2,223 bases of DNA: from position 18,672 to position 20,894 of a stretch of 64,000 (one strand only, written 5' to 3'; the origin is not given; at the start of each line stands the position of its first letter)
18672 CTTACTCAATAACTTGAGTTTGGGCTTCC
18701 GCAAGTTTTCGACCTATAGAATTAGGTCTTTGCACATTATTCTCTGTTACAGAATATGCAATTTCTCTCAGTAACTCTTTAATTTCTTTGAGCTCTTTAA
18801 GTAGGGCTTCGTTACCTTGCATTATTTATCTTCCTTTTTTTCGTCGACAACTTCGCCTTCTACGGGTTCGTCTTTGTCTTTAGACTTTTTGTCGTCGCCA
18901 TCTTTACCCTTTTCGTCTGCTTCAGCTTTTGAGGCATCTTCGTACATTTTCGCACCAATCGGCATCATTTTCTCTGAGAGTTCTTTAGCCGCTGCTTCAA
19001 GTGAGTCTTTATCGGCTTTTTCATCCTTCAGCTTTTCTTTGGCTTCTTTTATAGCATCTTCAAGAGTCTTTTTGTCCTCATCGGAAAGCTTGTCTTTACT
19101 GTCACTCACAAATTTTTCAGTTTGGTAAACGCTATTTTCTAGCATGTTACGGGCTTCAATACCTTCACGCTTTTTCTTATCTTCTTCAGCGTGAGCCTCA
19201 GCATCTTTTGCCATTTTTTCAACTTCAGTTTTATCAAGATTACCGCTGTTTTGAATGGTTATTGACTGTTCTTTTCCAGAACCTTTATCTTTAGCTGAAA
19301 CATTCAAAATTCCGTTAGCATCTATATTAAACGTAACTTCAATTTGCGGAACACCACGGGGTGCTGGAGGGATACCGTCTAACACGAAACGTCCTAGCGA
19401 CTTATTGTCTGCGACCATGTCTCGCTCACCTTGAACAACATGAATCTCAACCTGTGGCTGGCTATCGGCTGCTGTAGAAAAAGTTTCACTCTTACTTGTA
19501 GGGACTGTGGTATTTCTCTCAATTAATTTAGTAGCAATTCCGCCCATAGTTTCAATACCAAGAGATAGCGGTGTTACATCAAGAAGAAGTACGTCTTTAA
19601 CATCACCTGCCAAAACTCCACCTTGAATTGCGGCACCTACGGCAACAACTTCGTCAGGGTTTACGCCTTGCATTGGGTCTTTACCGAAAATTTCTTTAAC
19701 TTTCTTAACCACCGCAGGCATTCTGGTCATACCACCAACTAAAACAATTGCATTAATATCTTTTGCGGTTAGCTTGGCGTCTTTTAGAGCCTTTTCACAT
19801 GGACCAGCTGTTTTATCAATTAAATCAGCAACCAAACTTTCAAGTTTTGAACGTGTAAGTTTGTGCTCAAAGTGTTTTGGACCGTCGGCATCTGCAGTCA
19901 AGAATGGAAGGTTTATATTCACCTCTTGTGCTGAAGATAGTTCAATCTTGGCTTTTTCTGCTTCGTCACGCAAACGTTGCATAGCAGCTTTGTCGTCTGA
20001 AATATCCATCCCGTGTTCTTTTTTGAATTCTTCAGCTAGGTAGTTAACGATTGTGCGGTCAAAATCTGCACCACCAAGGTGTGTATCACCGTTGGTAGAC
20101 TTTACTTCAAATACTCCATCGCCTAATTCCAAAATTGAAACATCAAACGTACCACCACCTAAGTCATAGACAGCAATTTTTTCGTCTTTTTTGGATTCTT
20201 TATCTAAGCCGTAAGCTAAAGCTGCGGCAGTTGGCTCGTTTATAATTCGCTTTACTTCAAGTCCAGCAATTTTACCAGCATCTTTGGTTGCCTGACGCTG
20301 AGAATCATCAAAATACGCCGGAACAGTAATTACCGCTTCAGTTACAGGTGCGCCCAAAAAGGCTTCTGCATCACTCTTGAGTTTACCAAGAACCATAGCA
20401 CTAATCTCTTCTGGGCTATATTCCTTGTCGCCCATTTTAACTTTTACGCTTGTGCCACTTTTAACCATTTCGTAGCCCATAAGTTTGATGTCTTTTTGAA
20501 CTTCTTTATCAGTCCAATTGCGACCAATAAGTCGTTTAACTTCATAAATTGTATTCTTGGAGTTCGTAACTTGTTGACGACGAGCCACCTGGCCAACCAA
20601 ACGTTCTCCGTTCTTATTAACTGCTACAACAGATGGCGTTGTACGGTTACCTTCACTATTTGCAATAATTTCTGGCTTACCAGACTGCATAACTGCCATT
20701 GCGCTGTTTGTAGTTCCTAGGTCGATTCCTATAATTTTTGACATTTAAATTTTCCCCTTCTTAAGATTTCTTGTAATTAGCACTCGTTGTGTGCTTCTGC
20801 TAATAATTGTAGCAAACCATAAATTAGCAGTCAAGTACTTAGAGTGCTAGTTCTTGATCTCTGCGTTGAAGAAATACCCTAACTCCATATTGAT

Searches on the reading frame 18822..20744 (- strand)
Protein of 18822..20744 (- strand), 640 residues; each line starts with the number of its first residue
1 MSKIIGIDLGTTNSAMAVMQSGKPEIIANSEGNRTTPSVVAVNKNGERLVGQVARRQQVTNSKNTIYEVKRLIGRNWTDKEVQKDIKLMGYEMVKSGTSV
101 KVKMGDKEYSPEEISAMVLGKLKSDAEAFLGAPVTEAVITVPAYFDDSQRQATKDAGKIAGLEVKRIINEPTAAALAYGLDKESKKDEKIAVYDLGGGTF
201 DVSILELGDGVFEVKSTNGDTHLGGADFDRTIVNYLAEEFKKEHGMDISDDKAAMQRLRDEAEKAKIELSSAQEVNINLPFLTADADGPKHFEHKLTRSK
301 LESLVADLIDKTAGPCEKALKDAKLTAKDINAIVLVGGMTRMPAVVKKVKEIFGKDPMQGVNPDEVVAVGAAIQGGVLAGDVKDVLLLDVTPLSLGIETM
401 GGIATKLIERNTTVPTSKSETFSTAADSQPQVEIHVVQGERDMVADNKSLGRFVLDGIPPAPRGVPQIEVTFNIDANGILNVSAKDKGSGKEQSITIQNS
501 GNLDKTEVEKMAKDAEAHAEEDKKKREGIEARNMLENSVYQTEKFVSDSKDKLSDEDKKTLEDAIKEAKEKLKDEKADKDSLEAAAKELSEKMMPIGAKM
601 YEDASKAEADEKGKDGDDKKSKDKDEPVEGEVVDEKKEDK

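Call 25: search_protein_families(library=pfam, proteins=[window:18822-20744:-])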
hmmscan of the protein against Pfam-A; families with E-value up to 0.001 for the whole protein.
window:18822-20744:- (640 aa): 2 families
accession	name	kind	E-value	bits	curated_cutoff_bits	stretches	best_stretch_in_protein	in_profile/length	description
PF00012.26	HSP70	-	4.9e-266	884.1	20.6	1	4-602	1-599/599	Hsp70 protein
PF06723.19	MreB_Mbl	-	3.4e-16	59.4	27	1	134-372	93-316/327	MreB/Mbl protein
